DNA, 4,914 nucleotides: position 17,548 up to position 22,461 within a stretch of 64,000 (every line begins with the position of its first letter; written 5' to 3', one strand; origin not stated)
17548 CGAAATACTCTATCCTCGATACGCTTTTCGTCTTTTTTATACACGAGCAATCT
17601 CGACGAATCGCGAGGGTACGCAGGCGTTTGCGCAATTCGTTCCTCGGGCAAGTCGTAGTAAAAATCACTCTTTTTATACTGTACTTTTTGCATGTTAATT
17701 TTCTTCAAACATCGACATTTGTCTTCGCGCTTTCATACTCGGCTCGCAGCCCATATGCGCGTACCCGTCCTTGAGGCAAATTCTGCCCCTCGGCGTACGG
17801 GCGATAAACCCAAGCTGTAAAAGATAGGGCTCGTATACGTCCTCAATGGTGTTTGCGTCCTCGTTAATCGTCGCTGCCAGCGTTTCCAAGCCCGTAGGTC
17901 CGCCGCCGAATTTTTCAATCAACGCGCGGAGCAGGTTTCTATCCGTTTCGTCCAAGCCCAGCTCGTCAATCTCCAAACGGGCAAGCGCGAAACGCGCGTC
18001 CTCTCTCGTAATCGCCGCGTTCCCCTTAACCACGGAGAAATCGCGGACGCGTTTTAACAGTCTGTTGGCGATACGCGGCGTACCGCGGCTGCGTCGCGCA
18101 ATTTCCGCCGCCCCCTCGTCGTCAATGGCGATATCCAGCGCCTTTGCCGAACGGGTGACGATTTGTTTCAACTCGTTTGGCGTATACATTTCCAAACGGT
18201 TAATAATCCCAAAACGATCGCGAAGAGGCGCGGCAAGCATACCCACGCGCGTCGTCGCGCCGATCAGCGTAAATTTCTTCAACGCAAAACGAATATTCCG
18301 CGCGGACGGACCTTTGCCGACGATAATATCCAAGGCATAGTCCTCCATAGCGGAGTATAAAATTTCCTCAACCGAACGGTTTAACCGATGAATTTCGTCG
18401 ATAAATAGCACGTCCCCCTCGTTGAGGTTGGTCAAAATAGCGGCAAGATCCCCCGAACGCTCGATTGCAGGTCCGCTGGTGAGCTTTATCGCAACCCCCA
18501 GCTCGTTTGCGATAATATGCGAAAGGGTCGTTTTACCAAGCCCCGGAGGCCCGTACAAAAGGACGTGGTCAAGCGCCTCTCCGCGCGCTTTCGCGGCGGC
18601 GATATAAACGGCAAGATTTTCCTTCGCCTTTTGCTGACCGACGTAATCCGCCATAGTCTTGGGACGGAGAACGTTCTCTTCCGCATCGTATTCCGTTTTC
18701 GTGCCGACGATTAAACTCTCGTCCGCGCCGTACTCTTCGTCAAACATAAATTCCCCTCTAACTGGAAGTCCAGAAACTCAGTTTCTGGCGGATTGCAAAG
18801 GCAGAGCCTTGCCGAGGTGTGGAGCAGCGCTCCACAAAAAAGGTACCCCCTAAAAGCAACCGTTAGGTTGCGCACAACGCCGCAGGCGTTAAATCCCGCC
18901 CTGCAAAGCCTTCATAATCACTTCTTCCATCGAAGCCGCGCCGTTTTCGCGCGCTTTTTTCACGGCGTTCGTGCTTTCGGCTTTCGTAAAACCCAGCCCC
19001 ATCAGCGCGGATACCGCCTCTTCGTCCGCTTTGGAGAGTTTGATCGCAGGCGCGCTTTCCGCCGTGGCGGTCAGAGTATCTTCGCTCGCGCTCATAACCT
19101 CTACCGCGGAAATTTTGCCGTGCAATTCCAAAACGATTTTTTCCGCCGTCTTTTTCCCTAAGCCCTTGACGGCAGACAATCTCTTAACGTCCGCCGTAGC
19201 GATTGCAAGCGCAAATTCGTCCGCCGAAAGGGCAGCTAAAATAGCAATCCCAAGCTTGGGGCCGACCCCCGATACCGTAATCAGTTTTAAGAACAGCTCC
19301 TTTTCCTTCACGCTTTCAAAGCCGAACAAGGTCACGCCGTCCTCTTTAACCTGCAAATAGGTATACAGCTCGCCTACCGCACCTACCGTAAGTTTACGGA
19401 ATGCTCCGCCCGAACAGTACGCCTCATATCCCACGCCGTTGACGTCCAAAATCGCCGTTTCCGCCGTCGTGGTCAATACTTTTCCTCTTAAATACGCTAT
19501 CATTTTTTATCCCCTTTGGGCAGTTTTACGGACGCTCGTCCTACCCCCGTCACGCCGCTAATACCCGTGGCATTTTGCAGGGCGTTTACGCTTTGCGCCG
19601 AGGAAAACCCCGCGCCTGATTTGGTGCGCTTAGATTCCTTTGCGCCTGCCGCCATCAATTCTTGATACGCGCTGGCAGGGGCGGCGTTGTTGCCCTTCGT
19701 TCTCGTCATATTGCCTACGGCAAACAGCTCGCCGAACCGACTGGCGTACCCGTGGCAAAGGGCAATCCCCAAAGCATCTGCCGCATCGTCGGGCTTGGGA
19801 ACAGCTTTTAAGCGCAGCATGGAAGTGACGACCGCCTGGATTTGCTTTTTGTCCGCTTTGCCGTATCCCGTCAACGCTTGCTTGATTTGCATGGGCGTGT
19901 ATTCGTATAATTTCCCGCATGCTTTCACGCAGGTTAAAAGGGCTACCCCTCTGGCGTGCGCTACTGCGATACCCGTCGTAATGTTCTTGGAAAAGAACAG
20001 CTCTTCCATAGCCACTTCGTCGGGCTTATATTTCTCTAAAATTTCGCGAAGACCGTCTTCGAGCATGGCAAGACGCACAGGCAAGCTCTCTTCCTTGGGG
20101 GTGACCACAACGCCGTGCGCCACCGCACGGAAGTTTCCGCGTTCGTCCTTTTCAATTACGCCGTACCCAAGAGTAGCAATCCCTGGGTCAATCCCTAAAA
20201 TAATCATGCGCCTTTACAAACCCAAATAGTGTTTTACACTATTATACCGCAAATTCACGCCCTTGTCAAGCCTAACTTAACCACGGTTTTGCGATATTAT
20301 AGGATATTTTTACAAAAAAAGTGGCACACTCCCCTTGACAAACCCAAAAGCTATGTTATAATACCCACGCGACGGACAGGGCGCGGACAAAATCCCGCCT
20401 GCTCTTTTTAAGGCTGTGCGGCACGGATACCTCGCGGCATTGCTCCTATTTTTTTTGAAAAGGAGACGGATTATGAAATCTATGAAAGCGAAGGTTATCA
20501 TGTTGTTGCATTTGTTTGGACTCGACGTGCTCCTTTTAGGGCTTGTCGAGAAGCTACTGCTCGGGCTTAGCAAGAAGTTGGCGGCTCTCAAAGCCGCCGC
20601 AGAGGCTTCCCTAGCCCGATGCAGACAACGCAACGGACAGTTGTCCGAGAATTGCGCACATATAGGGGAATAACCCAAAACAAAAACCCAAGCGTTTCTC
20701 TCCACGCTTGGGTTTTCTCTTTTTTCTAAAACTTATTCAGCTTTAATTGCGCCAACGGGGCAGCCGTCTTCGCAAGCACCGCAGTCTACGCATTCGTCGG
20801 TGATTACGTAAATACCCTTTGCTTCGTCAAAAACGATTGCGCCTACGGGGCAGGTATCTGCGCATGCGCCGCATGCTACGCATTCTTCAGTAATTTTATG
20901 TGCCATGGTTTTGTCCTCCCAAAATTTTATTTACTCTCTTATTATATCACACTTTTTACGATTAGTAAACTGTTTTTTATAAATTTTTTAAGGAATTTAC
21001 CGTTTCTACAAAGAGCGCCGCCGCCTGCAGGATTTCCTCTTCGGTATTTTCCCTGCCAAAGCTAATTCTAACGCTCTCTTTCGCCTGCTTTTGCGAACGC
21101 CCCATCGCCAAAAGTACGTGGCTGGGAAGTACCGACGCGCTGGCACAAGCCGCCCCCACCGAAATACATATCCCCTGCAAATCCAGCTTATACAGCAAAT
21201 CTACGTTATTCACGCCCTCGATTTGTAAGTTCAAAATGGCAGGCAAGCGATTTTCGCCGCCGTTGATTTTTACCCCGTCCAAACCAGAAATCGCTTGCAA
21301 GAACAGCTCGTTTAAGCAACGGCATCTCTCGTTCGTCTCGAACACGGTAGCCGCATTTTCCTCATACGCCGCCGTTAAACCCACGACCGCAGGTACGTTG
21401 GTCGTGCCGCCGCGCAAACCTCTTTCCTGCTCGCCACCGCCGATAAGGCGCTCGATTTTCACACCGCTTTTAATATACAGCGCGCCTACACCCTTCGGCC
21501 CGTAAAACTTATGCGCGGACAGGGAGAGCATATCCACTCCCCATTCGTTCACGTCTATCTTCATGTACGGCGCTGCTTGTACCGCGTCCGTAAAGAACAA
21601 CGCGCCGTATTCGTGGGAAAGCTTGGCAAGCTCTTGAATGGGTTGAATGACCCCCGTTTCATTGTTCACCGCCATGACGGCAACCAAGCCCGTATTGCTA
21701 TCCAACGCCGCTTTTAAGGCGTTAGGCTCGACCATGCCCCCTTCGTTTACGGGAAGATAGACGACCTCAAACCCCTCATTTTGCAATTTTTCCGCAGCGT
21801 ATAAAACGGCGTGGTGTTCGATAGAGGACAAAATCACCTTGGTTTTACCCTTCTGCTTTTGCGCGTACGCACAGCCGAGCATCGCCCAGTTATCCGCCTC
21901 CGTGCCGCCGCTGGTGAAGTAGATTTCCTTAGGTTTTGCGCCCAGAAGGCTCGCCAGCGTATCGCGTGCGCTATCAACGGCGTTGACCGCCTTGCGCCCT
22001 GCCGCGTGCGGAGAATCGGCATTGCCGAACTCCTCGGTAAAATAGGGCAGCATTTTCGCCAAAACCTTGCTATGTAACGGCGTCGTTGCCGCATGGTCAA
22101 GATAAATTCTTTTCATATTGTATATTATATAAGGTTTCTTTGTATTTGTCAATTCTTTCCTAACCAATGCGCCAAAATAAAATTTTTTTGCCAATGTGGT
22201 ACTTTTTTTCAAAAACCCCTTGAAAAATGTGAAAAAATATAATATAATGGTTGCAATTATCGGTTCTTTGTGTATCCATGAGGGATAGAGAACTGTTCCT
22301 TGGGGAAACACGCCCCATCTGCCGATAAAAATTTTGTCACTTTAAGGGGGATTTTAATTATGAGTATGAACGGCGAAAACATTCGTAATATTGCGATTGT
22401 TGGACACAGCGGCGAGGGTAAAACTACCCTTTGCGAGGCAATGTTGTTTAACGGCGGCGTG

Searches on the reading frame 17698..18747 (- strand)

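Call 77: search_protein_families(library=pfam, proteins=[window:17698-18747:-], max_evalue=0.00001)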
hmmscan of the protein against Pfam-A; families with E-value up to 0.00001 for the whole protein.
window:17698-18747:- (350 aa): 7 families
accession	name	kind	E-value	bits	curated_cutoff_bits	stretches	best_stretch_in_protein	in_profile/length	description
PF05496.18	RuvB_N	-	1.3e-81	272.5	27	1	27-185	1-159/159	Holliday junction DNA helicase RuvB P-loop domain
PF17864.7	AAA_lid_4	-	1.5e-31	108.4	27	1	188-261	1-74/74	RuvB AAA lid domain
PF05491.19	RuvB_C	-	3.4e-25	88.2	24.7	1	262-332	1-71/72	RuvB C-terminal winged helix domain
PF00004.35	AAA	-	5.1e-21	75.9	21.2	1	62-184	1-128/131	ATPase family associated with various cellular activities (AAA)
PF07728.20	AAA_5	-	3.9e-11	43.5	22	1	61-179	1-139/139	AAA domain (dynein-related subfamily)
PF01078.27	Mg_chelatase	-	5.1e-07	29.7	20.3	0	32-80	2-43/207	Magnesium chelatase, subunit ChlI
PF06068.19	TIP49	-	1.7e-06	27.9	23.8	0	31-90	22-81/347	TIP49 P-loop domain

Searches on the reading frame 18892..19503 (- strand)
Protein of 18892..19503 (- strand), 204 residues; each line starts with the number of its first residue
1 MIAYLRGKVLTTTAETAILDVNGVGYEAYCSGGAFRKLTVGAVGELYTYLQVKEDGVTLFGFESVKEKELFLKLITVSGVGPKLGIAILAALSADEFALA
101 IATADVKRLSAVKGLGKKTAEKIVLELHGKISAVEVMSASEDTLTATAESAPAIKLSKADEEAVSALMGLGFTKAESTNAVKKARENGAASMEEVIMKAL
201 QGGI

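Call 79: search_protein_families(library=pfam, proteins=[window:18892-19503:-], max_evalue=0.00001)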
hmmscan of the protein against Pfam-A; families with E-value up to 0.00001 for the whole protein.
window:18892-19503:- (204 aa): 3 families
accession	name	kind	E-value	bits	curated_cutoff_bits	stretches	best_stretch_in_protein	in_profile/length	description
PF01330.27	RuvA_N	-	8.5e-21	74.3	23.6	1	1-61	1-61/61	RuvA N terminal domain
PF14520.12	HHH_5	-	3e-16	60.1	27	1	71-127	1-55/57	Helix-hairpin-helix domain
PF07499.19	RuvA_C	-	7.6e-11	42.8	24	1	161-201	4-44/47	RuvA, C-terminal domain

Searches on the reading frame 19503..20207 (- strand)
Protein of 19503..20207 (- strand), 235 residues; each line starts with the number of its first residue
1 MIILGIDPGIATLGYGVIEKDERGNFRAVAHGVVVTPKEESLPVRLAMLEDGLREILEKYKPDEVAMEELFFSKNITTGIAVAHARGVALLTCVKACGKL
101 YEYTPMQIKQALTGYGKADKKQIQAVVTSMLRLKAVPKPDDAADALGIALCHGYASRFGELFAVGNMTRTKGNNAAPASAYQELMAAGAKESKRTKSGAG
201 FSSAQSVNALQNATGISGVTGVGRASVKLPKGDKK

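Call 79: search_protein_families(library=pfam, proteins=[window:19503-20207:-], max_evalue=0.00001)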
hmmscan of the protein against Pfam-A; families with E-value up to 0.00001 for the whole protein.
window:19503-20207:- (235 aa): 1 family
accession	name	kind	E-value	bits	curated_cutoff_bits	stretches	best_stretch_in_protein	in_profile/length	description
PF02075.23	RuvC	-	3.8e-47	160.3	22.2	1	3-152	1-148/148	Crossover junction endodeoxyribonuclease RuvC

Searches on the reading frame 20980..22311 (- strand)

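Call 77: search_protein_families(library=pfam, proteins=[window:20980-22311:-], max_evalue=0.00001)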
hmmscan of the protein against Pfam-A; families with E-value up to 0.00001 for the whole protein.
window:20980-22311:- (444 aa): 1 family
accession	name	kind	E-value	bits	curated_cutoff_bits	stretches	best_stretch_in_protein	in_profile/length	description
PF00266.25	Aminotran_5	-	4.3e-87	292.9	21.5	1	69-427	1-368/371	Aminotransferase class-V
